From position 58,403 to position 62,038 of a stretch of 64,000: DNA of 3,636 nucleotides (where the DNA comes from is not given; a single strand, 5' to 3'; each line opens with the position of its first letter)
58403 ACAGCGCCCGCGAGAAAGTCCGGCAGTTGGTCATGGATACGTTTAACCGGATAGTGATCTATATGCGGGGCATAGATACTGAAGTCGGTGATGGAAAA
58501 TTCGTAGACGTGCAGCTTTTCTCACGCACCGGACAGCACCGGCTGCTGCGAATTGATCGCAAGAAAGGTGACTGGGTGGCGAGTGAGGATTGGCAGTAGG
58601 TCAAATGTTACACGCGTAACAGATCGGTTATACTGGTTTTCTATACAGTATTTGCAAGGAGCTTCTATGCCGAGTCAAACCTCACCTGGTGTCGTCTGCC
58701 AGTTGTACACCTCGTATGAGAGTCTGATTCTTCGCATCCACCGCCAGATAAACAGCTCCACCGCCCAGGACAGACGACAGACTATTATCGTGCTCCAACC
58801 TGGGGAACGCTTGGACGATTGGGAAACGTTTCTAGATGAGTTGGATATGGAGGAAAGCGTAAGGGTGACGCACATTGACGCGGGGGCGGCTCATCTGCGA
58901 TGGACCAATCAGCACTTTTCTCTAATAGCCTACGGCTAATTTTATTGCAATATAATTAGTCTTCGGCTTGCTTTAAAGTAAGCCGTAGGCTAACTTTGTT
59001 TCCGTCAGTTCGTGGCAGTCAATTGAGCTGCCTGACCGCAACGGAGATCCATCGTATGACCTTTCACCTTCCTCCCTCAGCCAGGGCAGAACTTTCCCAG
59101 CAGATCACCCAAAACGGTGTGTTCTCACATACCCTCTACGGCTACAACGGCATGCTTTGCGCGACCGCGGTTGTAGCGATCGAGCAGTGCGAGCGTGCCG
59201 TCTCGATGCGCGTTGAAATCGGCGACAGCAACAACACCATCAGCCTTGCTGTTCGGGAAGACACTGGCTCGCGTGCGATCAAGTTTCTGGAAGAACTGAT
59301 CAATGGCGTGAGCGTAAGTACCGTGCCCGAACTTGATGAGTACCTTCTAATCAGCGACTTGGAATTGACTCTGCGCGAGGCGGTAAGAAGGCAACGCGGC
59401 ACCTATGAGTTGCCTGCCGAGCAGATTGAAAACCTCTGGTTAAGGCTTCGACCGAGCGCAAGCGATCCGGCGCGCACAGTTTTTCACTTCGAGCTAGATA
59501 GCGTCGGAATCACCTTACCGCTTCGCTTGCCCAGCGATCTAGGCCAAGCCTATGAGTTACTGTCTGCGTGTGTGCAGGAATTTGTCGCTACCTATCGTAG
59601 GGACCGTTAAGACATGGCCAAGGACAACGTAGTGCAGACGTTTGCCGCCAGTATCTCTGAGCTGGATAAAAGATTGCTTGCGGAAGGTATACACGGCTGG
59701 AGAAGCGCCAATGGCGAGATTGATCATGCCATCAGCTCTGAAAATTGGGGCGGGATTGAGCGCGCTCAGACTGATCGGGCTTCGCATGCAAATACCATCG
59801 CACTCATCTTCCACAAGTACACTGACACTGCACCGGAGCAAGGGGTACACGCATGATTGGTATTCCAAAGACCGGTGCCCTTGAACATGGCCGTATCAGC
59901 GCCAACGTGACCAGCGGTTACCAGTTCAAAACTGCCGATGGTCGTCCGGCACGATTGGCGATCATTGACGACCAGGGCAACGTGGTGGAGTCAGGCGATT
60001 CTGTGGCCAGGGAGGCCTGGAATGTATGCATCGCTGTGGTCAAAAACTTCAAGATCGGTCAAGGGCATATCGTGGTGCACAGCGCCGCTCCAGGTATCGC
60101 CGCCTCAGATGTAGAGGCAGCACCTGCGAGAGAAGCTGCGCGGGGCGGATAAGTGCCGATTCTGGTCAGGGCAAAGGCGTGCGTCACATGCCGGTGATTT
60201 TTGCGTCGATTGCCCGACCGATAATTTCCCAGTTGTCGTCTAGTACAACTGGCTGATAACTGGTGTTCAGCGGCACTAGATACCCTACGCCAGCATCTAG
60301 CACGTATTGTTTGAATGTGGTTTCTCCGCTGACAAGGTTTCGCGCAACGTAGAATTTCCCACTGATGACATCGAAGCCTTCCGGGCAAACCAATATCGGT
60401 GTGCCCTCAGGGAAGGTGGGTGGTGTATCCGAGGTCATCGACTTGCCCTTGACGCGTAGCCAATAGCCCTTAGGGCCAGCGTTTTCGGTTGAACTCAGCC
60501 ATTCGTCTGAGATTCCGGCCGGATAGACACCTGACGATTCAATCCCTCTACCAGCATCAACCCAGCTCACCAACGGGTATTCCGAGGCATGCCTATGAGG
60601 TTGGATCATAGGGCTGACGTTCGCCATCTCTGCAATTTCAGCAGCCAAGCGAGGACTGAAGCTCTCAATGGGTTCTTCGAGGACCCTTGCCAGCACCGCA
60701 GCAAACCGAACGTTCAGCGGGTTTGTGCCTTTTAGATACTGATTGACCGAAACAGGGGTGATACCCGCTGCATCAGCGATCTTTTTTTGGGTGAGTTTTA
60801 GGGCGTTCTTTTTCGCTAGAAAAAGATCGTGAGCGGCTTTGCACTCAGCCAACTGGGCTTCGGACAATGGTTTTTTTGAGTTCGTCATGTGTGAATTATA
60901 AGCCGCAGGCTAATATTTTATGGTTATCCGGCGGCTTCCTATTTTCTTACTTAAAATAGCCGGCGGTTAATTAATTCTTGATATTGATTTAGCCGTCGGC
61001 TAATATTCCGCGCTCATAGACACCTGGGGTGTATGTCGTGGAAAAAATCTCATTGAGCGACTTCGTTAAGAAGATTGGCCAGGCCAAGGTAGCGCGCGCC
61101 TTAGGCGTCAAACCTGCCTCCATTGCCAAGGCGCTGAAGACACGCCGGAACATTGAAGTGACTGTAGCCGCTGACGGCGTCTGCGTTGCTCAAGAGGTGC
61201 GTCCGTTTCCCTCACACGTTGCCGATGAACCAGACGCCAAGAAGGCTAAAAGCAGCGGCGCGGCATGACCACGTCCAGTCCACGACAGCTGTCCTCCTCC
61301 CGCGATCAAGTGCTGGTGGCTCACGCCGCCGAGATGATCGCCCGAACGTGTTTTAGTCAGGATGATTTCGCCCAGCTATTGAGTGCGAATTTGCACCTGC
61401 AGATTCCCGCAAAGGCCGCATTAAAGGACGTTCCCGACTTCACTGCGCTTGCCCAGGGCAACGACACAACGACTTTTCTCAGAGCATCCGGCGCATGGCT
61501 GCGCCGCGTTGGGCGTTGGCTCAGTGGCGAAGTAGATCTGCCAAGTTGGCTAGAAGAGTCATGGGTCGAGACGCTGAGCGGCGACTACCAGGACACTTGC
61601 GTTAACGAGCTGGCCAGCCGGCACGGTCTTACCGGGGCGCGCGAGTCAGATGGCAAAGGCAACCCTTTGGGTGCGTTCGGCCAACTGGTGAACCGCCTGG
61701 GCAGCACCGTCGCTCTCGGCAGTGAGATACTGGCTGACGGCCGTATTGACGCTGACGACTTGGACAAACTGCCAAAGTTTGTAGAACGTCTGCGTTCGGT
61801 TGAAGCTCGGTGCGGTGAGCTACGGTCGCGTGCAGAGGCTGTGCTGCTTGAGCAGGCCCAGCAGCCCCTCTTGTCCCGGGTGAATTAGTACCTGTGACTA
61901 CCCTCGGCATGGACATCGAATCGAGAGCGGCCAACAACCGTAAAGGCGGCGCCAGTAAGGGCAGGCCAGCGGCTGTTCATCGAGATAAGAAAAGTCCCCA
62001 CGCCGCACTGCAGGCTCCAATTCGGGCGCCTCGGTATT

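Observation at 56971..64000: Mosaic temperate phage: serine integrase, lambda CI/Cro switch, plasmid-type initiator and P2-type late control and portal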

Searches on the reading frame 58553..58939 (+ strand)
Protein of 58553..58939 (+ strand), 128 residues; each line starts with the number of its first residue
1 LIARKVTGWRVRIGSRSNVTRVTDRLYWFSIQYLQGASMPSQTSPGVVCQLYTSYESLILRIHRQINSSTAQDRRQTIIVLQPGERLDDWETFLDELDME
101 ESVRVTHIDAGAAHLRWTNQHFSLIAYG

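Call 3: search_protein_families(library=pfam, proteins=[window:58553-58939:+], max_evalue=0.01)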
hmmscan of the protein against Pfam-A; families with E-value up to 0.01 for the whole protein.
window:58553-58939:+ (128 aa): 1 family
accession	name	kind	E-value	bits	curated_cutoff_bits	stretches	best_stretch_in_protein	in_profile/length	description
PF07867.16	DUF1654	-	8.3e-15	54.7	27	1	53-119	1-67/70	Protein of unknown function (DUF1654)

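Call 4: search_protein_families(library=phrogs, proteins=[window:58553-58939:+], max_evalue=0.01)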
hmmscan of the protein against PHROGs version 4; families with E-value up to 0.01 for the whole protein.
window:58553-58939:+ (128 aa): 1 family
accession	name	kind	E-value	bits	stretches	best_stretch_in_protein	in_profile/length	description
phrog_2707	-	unknown function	5e-14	52.8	1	52-120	14-82/89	-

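Call 12: search_protein_families(library=ncbifam, proteins=[window:58553-58939:+], max_evalue=0.01)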
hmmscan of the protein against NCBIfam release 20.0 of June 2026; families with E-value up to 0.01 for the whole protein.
window:58553-58939:+ (128 aa): 0 families

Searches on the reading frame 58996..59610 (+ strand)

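Call 3: search_protein_families(library=pfam, proteins=[window:58996-59610:+], max_evalue=0.01)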
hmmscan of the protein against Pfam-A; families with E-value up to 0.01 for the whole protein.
window:58996-59610:+ (204 aa): 0 families

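Call 4: search_protein_families(library=phrogs, proteins=[window:58996-59610:+], max_evalue=0.01)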
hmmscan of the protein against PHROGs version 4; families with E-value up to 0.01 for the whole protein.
window:58996-59610:+ (204 aa): 2 families
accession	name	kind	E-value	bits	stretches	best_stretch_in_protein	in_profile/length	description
phrog_15582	-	unknown function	8.8e-11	42.9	1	21-135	2-126/197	-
phrog_29828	-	unknown function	4.9e-05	24.6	1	21-104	1-85/103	-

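Call 12: search_protein_families(library=ncbifam, proteins=[window:58996-59610:+], max_evalue=0.01)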
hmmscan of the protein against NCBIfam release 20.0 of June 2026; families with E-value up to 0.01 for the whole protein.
window:58996-59610:+ (204 aa): 0 families

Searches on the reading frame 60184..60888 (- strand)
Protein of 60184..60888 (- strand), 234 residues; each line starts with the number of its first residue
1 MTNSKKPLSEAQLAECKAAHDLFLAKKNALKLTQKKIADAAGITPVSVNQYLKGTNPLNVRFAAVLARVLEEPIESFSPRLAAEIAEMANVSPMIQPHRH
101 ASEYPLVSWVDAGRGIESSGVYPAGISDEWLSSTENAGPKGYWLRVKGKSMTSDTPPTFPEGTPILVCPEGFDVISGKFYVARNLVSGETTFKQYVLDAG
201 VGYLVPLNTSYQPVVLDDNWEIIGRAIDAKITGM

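Call 3: search_protein_families(library=pfam, proteins=[window:60184-60888:-], max_evalue=0.01)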
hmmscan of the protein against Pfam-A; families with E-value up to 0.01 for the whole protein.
window:60184-60888:- (234 aa): 4 families
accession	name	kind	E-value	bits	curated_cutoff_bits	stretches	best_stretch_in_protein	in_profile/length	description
PF00717.28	Peptidase_S24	-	4.2e-19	68.8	23.3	1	105-227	1-116/116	Peptidase S24-like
PF01381.28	HTH_3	-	7.5e-08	32.7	23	1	28-75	6-53/55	Helix-turn-helix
PF13560.12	HTH_31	-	0.00049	20.8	27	1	29-71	12-55/64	Helix-turn-helix domain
PF13545.12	HTH_Crp_2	-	0.0018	18.6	27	1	29-53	20-44/70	Crp-like helix-turn-helix domain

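Call 4: search_protein_families(library=phrogs, proteins=[window:60184-60888:-], max_evalue=0.01)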
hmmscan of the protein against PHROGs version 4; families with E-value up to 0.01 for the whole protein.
window:60184-60888:- (234 aa): 6 families
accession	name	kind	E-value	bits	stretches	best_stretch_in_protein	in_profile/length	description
phrog_4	-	transcription regulation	6e-33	115.4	1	25-229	142-335/400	transcriptional repressor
phrog_8558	-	unknown function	5.4e-23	82.4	1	138-232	17-110/114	-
phrog_8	-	transcription regulation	1.4e-06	29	1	27-75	166-213/346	transcriptional regulator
phrog_1373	-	transcription regulation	0.00028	21.9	1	28-80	73-125/166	transcriptional regulator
phrog_7241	-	transcription regulation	0.0044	18.1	0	21-73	64-116/122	transcriptional regulator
phrog_2439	-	transcription regulation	0.0062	16.4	1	30-77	19-66/367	transcriptional regulator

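Call 12: search_protein_families(library=ncbifam, proteins=[window:60184-60888:-], max_evalue=0.01)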
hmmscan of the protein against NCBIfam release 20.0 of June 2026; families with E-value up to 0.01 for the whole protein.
window:60184-60888:- (234 aa): 0 families

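Call 51: search_solved_structures(query=window:60184-60888:-, max_evalue=0.001, show_alignments=1)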
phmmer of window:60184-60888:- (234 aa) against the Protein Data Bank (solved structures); distinct sequences matched with E-value up to 0.001: 11.
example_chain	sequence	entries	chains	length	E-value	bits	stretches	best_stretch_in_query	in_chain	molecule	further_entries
3bdn_A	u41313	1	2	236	1.2e-37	133.3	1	4-228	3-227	Lambda Repressor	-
2ho0_A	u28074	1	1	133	1e-18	71.4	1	100-228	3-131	Repressor protein cI101-229DM-K192A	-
8gmu_A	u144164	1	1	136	5.5e-18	69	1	103-228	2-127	Repressor protein cI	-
2hnf_A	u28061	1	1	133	7.1e-18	68.6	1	100-228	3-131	Repressor protein cI101-229DM-K192A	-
1rio_A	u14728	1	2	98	8.5e-14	55.3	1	1-90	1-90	Repressor protein CI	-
1lmb_3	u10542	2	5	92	3.1e-13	53.4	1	4-89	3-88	PROTEIN (LAMBDA REPRESSOR) | LAMBDA REPRESSOR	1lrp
1kca_A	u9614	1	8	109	3.3e-13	53.3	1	133-228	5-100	REPRESSOR PROTEIN CI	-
1lli_A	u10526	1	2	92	6.1e-13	52.5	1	4-89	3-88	PROTEIN (LAMBDA REPRESSOR)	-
7jvt_C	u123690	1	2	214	9.7e-13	51.8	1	1-90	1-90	Repressor protein CI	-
1f39_A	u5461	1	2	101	2.5e-12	50.5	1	139-228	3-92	REPRESSOR PROTEIN CI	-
3kz3_A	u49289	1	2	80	2.6e-08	37.3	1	8-85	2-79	Repressor protein CI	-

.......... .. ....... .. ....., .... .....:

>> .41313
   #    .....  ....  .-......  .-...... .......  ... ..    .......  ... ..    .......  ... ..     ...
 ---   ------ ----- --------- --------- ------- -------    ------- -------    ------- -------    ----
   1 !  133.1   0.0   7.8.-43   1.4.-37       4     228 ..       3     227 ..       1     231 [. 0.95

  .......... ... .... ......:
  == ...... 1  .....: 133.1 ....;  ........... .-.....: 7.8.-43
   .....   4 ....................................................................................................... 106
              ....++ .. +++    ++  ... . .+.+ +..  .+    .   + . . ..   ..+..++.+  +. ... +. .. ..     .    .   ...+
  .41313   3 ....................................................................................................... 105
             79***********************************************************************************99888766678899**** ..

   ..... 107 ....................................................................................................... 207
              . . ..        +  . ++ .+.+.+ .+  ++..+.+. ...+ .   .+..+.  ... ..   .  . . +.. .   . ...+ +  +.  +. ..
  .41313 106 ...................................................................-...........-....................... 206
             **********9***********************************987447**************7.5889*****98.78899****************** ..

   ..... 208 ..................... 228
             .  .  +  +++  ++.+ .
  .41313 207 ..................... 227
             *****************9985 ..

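Call 79: search_dna_similar(query=window:60184-60888:-, collection=phages, mode=protein, max_evalue=1e-20, max_rows=25)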
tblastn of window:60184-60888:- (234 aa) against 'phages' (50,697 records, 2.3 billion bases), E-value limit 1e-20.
Records with a match: 279; places in all: 279; records where one place covers at least 80% of the query: 274.
Best place of each record, by identity: 60-80% 1; <60% 278.
By first word of the organism name: Escherichia 84; Stx2a-converting 64; Salmonella 39; Pseudomonas 27; Enterobacteria 27; Klebsiella 9; Stx1a-converting 8; Stx2-converting 3; Hafnia 3; Shigella 2; and 8 more.
By host as written in the record: - 97; Escherichia coli 45; Pseudomonas aeruginosa 13; Salmonella enterica subsp. enterica serovar Typhimurium 12; Salmonella sp. 8; Escherichia coli str. K-12 substr. MG1655 7; Escherichia coli K514 (EHEC) 4; Escherichia sp. 3; and 64 more.
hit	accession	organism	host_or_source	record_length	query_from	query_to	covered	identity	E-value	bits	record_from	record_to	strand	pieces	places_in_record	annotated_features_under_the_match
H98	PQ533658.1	Pseudomonas phage Hali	Pseudomonas aeruginosa PA14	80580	5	234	98%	52.7%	3e-65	224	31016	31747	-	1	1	repressor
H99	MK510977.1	Pseudomonas phage vB_Pae_CF183a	Pseudomonas aeruginosa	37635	26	234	89%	45.1%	1e-50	182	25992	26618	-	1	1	SOS-response transcriptional repressor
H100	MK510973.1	Pseudomonas phage vB_Pae_CF127a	Pseudomonas aeruginosa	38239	26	234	89%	45.1%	1e-50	182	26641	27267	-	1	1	SOS-response transcriptional repressor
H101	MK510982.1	Pseudomonas phage vB_Pae_BR161c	Pseudomonas aeruginosa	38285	26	234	89%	45.1%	1e-50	182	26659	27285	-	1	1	SOS-response transcriptional repressor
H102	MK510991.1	Pseudomonas phage vB_Pae_BR141a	Pseudomonas aeruginosa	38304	26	234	89%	45.1%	1e-50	182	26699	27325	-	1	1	SOS-response transcriptional repressor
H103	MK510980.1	Pseudomonas phage vB_Pae_BR123a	Pseudomonas aeruginosa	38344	26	234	89%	45.1%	1e-50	182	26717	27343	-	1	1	SOS-response transcriptional repressor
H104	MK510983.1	Pseudomonas phage vB_Pae_BR178a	Pseudomonas aeruginosa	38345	26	234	89%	45.1%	1e-50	182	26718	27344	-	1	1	SOS-response transcriptional repressor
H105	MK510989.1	Pseudomonas phage vB_Pae_BR322a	Pseudomonas aeruginosa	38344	26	234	89%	45.1%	1e-50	182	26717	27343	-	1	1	SOS-response transcriptional repressor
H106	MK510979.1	Pseudomonas phage vB_Pae_BR52a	Pseudomonas aeruginosa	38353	26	234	89%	45.1%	1e-50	182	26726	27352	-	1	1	SOS-response transcriptional repressor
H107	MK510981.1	Pseudomonas phage vB_Pae_BR143a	Pseudomonas aeruginosa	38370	26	234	89%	45.1%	1e-50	182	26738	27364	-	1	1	SOS-response transcriptional repressor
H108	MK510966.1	Pseudomonas phage vB_Pae_CF53a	Pseudomonas aeruginosa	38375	26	234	89%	45.1%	1e-50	182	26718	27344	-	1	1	SOS-response transcriptional repressor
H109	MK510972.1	Pseudomonas phage vB_Pae_CF121c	Pseudomonas aeruginosa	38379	26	234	89%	45.1%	1e-50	182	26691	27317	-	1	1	SOS-response transcriptional repressor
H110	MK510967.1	Pseudomonas phage vB_Pae_CF54a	Pseudomonas aeruginosa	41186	26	234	89%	45.1%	1e-50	182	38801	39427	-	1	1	SOS-response transcriptional repressor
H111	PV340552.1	Escherichia phage PhiR12_3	Escherichia coli ECOR13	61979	1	230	98%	38.8%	2e-39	150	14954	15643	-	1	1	cI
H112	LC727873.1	Stx2a-converting phage Stx2a_JNE160313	-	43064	1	230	98%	38.8%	4e-39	149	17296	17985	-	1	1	record has no annotation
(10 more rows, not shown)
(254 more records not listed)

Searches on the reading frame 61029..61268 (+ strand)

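Call 3: search_protein_families(library=pfam, proteins=[window:61029-61268:+], max_evalue=0.01)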
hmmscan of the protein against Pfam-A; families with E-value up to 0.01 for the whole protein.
window:61029-61268:+ (79 aa): 3 families
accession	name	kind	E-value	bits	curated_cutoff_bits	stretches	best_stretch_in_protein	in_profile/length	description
PF09048.16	Cro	-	1.6e-29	102.1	32.7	1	5-62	2-59/59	Cro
PF15943.11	YdaS_toxin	-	0.0047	17.2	30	1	17-42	10-35/65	Bacterial toxin YdaS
PF01325.25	Fe_dep_repress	-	0.0098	16.5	26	0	9-37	16-44/60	Iron dependent repressor, N-terminal DNA binding domain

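Call 4: search_protein_families(library=phrogs, proteins=[window:61029-61268:+], max_evalue=0.01)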
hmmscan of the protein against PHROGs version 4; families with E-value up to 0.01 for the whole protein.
window:61029-61268:+ (79 aa): 1 family
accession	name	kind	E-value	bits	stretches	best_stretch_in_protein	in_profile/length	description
phrog_35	-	transcription regulation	1.2e-09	39.5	1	6-76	75-153/181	transcriptional repressor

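Call 12: search_protein_families(library=ncbifam, proteins=[window:61029-61268:+], max_evalue=0.01)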
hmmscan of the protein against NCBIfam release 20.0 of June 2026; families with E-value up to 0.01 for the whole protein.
window:61029-61268:+ (79 aa): 0 families

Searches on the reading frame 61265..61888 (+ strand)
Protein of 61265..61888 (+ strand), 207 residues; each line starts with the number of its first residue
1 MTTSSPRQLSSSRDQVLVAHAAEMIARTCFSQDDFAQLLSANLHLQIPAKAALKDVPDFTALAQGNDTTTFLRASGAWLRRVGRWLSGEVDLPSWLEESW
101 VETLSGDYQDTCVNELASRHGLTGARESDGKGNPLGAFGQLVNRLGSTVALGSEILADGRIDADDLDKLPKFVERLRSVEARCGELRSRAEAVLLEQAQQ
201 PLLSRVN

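Call 3: search_protein_families(library=pfam, proteins=[window:61265-61888:+], max_evalue=0.01)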
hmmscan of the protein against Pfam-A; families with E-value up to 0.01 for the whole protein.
window:61265-61888:+ (207 aa): 0 families

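Call 4: search_protein_families(library=phrogs, proteins=[window:61265-61888:+], max_evalue=0.01)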
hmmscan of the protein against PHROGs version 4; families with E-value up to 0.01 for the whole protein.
window:61265-61888:+ (207 aa): 1 family
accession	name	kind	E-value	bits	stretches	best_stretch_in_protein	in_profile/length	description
phrog_4834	-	transcription regulation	2.2e-33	116.8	1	8-196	6-186/198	CII-like transcriptional activator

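Call 12: search_protein_families(library=ncbifam, proteins=[window:61265-61888:+], max_evalue=0.01)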
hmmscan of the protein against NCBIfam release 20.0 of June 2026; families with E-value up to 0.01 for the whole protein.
window:61265-61888:+ (207 aa): 0 families

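Call 78: search_dna_similar(query=window:61265-61888:+, collection=phages, mode=protein, max_evalue=0.00001, max_rows=25)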
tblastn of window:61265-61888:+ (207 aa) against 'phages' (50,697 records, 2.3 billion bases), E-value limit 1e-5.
Records with a match: 2; places in all: 2; records where one place covers at least 80% of the query: 1.
Best place of each record, by identity: <60% 2.
By first word of the organism name: Pseudomonas 1; Microcystis 1.
By host as written in the record: Pseudomonas otitidis NK1 1; Microcystis aeruginosa FACHB-469 1.
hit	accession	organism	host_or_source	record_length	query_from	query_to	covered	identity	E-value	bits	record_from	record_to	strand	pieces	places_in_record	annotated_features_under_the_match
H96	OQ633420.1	Pseudomonas phage PotUPM1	Pseudomonas otitidis NK1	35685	1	206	100%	50.0%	2e-56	197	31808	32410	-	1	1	hypothetical protein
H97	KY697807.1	Microcystis phage MACPNOA1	Microcystis aeruginosa FACHB-469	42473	84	194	54%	33.6%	1e-6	54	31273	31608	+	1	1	hypothetical protein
